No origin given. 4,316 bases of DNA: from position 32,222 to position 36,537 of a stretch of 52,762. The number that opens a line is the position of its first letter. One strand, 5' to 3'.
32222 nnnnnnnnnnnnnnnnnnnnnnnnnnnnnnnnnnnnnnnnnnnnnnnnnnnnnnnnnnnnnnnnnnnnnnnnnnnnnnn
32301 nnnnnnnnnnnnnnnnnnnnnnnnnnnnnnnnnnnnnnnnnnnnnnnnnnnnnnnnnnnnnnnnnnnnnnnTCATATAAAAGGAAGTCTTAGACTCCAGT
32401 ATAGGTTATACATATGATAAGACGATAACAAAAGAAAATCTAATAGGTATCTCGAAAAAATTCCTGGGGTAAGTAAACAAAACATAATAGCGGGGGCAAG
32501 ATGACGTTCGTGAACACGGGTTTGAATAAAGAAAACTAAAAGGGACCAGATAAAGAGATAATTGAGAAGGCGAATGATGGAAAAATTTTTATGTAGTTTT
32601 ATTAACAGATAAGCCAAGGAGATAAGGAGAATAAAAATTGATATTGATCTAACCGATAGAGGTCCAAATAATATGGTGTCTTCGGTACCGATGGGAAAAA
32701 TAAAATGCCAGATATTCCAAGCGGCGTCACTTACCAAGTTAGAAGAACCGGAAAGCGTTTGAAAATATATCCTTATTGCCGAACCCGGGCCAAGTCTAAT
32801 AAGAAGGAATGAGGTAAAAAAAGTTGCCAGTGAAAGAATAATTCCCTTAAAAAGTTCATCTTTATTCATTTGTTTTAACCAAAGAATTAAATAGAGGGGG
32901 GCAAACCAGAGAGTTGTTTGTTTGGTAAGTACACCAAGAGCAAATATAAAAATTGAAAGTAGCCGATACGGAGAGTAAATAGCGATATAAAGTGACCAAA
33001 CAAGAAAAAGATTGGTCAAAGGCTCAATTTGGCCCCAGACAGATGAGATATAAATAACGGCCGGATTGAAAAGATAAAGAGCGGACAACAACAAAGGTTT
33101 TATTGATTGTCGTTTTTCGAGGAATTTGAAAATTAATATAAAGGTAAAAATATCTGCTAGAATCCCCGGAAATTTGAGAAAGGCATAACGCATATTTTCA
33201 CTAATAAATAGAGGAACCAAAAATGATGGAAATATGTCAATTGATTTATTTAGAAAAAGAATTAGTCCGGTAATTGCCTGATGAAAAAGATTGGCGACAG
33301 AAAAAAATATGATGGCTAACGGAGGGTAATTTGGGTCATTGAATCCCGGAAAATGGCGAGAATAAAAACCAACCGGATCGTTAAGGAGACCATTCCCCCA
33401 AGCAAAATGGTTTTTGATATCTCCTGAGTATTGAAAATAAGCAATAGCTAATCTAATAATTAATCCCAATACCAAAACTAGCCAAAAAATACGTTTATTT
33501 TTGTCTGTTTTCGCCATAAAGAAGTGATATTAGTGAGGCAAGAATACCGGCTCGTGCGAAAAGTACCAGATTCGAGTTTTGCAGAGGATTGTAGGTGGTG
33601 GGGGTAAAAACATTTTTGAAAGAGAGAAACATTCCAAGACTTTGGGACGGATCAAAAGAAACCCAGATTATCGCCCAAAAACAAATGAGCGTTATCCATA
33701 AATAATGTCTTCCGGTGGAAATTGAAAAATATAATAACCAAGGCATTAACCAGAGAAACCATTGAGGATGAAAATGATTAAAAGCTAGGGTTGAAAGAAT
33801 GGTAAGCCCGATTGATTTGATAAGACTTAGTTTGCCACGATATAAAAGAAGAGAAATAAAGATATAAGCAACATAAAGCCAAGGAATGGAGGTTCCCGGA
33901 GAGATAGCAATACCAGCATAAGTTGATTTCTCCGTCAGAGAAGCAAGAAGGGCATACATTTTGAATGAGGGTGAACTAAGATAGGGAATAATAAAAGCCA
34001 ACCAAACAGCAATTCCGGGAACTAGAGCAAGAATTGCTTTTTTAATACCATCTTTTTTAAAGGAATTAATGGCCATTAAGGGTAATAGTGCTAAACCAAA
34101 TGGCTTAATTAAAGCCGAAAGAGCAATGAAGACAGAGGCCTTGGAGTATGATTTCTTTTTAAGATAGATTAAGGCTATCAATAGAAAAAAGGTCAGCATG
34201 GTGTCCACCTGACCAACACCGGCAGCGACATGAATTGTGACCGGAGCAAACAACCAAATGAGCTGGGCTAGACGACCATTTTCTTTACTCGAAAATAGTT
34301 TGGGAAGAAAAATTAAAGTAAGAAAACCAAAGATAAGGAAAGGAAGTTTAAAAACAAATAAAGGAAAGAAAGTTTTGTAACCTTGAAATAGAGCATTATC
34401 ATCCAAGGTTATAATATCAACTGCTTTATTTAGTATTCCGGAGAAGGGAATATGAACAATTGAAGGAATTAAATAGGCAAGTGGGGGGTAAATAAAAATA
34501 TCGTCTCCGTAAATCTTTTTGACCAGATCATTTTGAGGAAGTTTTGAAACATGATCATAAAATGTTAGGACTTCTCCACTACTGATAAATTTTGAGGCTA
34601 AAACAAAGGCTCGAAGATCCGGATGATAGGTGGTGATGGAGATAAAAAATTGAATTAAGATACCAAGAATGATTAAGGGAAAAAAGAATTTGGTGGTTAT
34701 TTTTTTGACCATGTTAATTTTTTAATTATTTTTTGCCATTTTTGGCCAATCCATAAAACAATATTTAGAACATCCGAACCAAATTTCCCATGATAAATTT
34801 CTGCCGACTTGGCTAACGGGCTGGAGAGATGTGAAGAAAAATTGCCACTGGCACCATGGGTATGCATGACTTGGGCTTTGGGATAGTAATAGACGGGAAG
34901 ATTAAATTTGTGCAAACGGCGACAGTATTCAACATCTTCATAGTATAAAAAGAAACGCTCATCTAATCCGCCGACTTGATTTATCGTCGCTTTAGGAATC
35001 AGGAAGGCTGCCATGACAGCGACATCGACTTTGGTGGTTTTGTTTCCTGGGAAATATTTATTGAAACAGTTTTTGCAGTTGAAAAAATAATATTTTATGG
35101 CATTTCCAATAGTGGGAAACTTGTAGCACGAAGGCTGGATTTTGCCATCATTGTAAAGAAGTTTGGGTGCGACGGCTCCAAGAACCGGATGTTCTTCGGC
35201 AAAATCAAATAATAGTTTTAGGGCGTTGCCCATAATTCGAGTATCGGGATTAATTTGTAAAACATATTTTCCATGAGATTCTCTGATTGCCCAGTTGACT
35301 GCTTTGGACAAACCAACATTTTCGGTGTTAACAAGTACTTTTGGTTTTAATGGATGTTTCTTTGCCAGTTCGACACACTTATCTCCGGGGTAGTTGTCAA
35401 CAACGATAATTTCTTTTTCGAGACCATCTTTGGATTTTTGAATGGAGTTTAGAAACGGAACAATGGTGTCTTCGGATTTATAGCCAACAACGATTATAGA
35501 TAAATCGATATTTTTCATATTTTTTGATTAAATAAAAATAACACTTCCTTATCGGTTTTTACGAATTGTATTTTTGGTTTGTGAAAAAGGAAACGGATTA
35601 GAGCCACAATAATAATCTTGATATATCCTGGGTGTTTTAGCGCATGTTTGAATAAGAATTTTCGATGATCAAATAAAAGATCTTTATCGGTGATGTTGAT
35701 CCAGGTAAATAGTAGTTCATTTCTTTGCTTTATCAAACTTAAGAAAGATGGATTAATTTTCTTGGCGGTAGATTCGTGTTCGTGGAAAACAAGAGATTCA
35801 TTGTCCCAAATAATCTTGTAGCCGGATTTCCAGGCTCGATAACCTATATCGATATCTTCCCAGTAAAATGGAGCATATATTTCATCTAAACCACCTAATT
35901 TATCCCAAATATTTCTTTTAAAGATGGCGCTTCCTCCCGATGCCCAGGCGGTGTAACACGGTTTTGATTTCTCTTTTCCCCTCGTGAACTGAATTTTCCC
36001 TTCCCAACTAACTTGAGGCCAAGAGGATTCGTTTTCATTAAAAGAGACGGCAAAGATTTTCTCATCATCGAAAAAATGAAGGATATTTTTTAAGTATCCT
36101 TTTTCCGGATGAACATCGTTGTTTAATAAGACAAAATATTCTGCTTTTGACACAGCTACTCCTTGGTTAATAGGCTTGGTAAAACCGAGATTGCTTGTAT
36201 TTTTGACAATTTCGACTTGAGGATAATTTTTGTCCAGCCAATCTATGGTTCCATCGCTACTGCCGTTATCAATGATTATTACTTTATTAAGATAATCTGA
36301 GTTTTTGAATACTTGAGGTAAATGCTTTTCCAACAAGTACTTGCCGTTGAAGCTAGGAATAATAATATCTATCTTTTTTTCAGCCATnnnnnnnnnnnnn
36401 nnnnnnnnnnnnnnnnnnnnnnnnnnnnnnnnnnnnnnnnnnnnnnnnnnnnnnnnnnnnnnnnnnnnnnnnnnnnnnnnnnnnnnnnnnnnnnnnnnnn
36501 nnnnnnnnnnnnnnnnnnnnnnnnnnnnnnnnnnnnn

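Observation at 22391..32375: Six tandem ArnT/PMT-like GT-C paralogues in one translationally coupled 10-kb array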

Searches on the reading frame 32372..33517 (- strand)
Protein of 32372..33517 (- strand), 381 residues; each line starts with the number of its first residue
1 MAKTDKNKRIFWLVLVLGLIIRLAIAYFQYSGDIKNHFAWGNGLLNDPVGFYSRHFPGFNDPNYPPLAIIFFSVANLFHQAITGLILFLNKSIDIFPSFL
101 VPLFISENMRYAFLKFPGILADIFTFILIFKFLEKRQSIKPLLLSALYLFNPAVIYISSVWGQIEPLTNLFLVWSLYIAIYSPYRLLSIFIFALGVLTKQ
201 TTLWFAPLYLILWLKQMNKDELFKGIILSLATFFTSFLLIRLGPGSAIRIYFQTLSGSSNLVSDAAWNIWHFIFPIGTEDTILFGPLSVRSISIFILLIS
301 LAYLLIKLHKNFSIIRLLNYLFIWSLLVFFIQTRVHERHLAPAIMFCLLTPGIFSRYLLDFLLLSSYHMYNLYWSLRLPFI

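Call 3: search_protein_families(library=pfam, proteins=[window:32372-33517:-], max_evalue=0.01)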
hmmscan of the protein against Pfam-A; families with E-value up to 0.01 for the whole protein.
window:32372-33517:- (381 aa): 0 families

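Call 6: search_protein_families(library=ncbifam, proteins=[window:32372-33517:-], max_evalue=0.01)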
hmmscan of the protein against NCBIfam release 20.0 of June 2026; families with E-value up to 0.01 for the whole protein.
window:32372-33517:- (381 aa): 0 families

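Call 56: search_protein_families(library=pfam, proteins=[window:32372-33517:-], max_evalue=1)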
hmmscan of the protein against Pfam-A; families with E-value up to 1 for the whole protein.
window:32372-33517:- (381 aa): 0 families
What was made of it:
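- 32372..33517 (-): U381, polytopic protein coupled to G6; probably a GT-C of a different class. No Pfam hit itself (calls 3, 56).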

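Call 66: find_homologous_proteins(query=window:32372-33517:-, max_evalue=0.001)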
Query window:32372-33517:- (381 aa): 161 proteins with E <= 0.001 among 8000 candidates; the best 120 are listed.
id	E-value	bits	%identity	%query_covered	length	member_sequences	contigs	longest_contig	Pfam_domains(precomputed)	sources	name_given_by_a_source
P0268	2.4e-243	826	100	100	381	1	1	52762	-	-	-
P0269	9.6e-202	689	82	100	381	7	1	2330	-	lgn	-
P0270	5.0e-191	653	76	100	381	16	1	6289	-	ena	-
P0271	1.1e-190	652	77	100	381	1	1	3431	-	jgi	jgi:hypothetical protein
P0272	1.2e-187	642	75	100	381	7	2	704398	-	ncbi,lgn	ncbi:MAG: hypothetical protein WA052_02700 [Microgenomates group bacterium]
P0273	3.6e-186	637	74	100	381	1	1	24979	-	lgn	-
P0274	4.9e-129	449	56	99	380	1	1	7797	-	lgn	-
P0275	1.2e-125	438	58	93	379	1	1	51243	-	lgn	-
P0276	1.2e-125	438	56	97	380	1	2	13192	-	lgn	-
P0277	2.8e-124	434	57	94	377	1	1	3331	-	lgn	-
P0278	2.2e-123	431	56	94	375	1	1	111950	-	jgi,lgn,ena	-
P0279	2.2e-123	431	58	93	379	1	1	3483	-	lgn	-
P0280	8.8e-123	429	55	94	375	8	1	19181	-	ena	-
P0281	7.1e-122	426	57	98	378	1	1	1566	-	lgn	-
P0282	1.5e-120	421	54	99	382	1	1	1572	-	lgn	-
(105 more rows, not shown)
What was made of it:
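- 32372..33517 (-): Some homologues carry GT87, Alg6_Alg8 or PIG-U hits, and JGI names some 'Gpi18-like mannosyltransferase' (call 66).
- U381 homologues carry GT87, ALG6/8 and PIG-family hits (call 66).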

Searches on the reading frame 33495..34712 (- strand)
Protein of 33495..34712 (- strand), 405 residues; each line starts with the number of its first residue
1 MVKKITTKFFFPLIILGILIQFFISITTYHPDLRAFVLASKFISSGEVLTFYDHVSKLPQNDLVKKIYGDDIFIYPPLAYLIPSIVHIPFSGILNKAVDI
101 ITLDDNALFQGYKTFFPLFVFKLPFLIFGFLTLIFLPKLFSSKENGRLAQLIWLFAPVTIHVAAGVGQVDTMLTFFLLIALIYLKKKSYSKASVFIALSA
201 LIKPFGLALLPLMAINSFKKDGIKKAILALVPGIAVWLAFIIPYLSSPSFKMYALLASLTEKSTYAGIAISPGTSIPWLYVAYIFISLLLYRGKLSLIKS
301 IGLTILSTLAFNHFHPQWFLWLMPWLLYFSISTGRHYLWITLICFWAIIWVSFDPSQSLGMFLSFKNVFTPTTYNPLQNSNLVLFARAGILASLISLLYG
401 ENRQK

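Call 3: search_protein_families(library=pfam, proteins=[window:33495-34712:-], max_evalue=0.01)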
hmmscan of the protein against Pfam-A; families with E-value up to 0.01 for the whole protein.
window:33495-34712:- (405 aa): 1 family
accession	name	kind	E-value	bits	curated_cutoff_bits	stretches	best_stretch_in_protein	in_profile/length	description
PF09594.16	GT87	-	0.00016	21.9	25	1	73-243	1-147/237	Glycosyltransferase family 87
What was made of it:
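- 33495..34712 (-): U405, polytopic protein and distant paralogue of U381. Weak Pfam GT87 hit at 21.9 bits, below cut-off (call 3).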

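Call 6: search_protein_families(library=ncbifam, proteins=[window:33495-34712:-], max_evalue=0.01)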
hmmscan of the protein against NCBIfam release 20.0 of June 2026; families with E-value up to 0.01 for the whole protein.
window:33495-34712:- (405 aa): 1 family
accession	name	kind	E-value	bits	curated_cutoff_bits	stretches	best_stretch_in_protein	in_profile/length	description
NF046093.1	AZOBR_p60025_fam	subfamily_domain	0.00024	20.4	150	1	115-235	111-229/232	AZOBR_p60025 family cell surface glycopolymer formation protein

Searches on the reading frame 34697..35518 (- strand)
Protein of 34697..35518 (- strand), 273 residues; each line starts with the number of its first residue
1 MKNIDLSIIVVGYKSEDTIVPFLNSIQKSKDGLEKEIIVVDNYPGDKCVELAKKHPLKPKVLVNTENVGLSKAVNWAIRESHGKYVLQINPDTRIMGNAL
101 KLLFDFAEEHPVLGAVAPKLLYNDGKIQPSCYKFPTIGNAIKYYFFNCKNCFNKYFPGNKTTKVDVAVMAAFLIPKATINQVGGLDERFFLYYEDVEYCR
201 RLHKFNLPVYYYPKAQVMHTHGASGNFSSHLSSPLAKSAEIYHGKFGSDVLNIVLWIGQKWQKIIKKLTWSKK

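Call 23: search_protein_families(library=pfam, proteins=[window:34697-35518:-], max_evalue=0.001)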
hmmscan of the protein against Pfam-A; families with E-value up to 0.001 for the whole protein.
window:34697-35518:- (273 aa): 2 families
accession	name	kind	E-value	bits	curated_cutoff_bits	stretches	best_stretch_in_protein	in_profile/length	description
PF00535.33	Glycos_transf_2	-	4.3e-19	69.5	23.3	1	7-125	1-121/168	Glycosyl transferase family 2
PF13641.12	Glyco_tranf_2_3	-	1.3e-07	32.4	27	1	6-224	3-216/230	Glycosyltransferase like family 2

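Call 32: search_protein_families(library=ncbifam, proteins=[window:34697-35518:-], max_evalue=0.00001)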
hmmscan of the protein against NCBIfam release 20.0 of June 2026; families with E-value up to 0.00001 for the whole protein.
window:34697-35518:- (273 aa): 10 families
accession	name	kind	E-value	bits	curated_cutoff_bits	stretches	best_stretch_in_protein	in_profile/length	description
TIGR01556.1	rhamnosyltran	subfamily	3.1e-13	49.5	200.55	1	33-224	20-205/281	rhamnosyltransferase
NF041875.1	EPS_EpsD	equivalog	6.1e-11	42.3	370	1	6-233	1-219/325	exopolysaccharide biosynthesis glycosyltransferase EpsD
TIGR03111.1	glyc2_xrt_Gpos1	hypoth_equivalog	1.7e-10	40.3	363.95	1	6-132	51-181/439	TIGR03111 family XrtG-associated glycosyltransferase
NF038302.1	EPS_HpsE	equivalog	5.9e-09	35.3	300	1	4-220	1-223/307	hormogonium polysaccharide biosynthesis glycosyltransferase HpsE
NF007482.0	PRK10073.1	equivalog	6.8e-09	35.2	423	1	5-110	7-113/334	glycosyltransferase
TIGR04283.1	glyco_like_mftF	equivalog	7.9e-09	35.4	182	1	6-111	1-102/221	TIGR04283 family arsenosugar biosynthesis glycosyltransferase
NF038299.1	EPS_HpsN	equivalog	7.9e-09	34.9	425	0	6-121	3-120/317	hormogonium polysaccharide biosynthesis glycosyltransferase HpsN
TIGR03937.1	PgaC_IcaA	equivalog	4.8e-08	32.4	422.3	1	6-117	47-160/407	poly-beta-1,6-N-acetyl-D-glucosamine synthase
TIGR03965.1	mycofact_glyco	equivalog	5.7e-08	32.1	280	1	163-222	225-283/467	mycofactocin biosynthesis glycosyltransferase MftF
NF050113.1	gal_furan_GlfT1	equivalog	1e-06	28.3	330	1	9-224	4-211/290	galactofuranosyltransferase GlfT1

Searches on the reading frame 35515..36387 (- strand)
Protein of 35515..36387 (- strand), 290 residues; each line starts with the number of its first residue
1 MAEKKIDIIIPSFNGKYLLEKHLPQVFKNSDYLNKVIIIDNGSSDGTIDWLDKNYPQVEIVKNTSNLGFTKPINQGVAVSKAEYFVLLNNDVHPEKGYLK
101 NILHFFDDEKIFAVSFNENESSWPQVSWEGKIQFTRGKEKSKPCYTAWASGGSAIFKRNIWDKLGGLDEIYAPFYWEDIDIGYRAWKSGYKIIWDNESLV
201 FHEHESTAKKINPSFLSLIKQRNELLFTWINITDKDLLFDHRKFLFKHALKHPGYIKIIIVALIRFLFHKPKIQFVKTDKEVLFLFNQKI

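Call 23: search_protein_families(library=pfam, proteins=[window:35515-36387:-], max_evalue=0.001)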
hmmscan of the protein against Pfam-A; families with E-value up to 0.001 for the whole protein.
window:35515-36387:- (290 aa): 3 families
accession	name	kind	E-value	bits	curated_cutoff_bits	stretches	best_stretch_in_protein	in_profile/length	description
PF00535.33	Glycos_transf_2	-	3.2e-18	66.6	23.3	1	8-163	2-166/168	Glycosyl transferase family 2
PF13641.12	Glyco_tranf_2_3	-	1.7e-11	45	27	1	7-210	4-219/230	Glycosyltransferase like family 2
PF13632.12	Glyco_trans_2_3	-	9.2e-07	29.3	27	1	84-229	1-143/198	Glycosyl transferase family group 2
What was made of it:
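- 34697..36387 (-): Two GT2 genes (34697-35518 and 35515-36387) at the head of the gene chain. Pfam Glycos_transf_2 (call 23).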

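Call 32: search_protein_families(library=ncbifam, proteins=[window:35515-36387:-], max_evalue=0.00001)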
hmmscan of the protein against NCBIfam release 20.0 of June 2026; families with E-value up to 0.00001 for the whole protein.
window:35515-36387:- (290 aa): 8 families
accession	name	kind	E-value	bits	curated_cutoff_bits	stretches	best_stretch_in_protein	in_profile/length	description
NF041875.1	EPS_EpsD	equivalog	7.6e-14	51.8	370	1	7-207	2-211/325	exopolysaccharide biosynthesis glycosyltransferase EpsD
TIGR03965.1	mycofact_glyco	equivalog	1.3e-12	47.4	280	1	5-206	75-284/467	mycofactocin biosynthesis glycosyltransferase MftF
TIGR03937.1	PgaC_IcaA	equivalog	7.9e-12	44.8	422.3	1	4-201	45-249/407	poly-beta-1,6-N-acetyl-D-glucosamine synthase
TIGR04283.1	glyco_like_mftF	equivalog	1.6e-10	41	182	1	7-182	2-166/221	TIGR04283 family arsenosugar biosynthesis glycosyltransferase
NF007482.0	PRK10073.1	equivalog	1e-08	34.6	423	1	3-93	5-97/334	glycosyltransferase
TIGR01556.1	rhamnosyltran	subfamily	1.1e-07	31.4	200.55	1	33-202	21-200/281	rhamnosyltransferase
NF047683.1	TeichurnBiosyTuaG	equivalog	2.3e-07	30.7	400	1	3-118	5-122/252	teichuronic acid biosynthesis protein TuaG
NF038299.1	EPS_HpsN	equivalog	1.5e-06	27.4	425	0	5-111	2-112/317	hormogonium polysaccharide biosynthesis glycosyltransferase HpsN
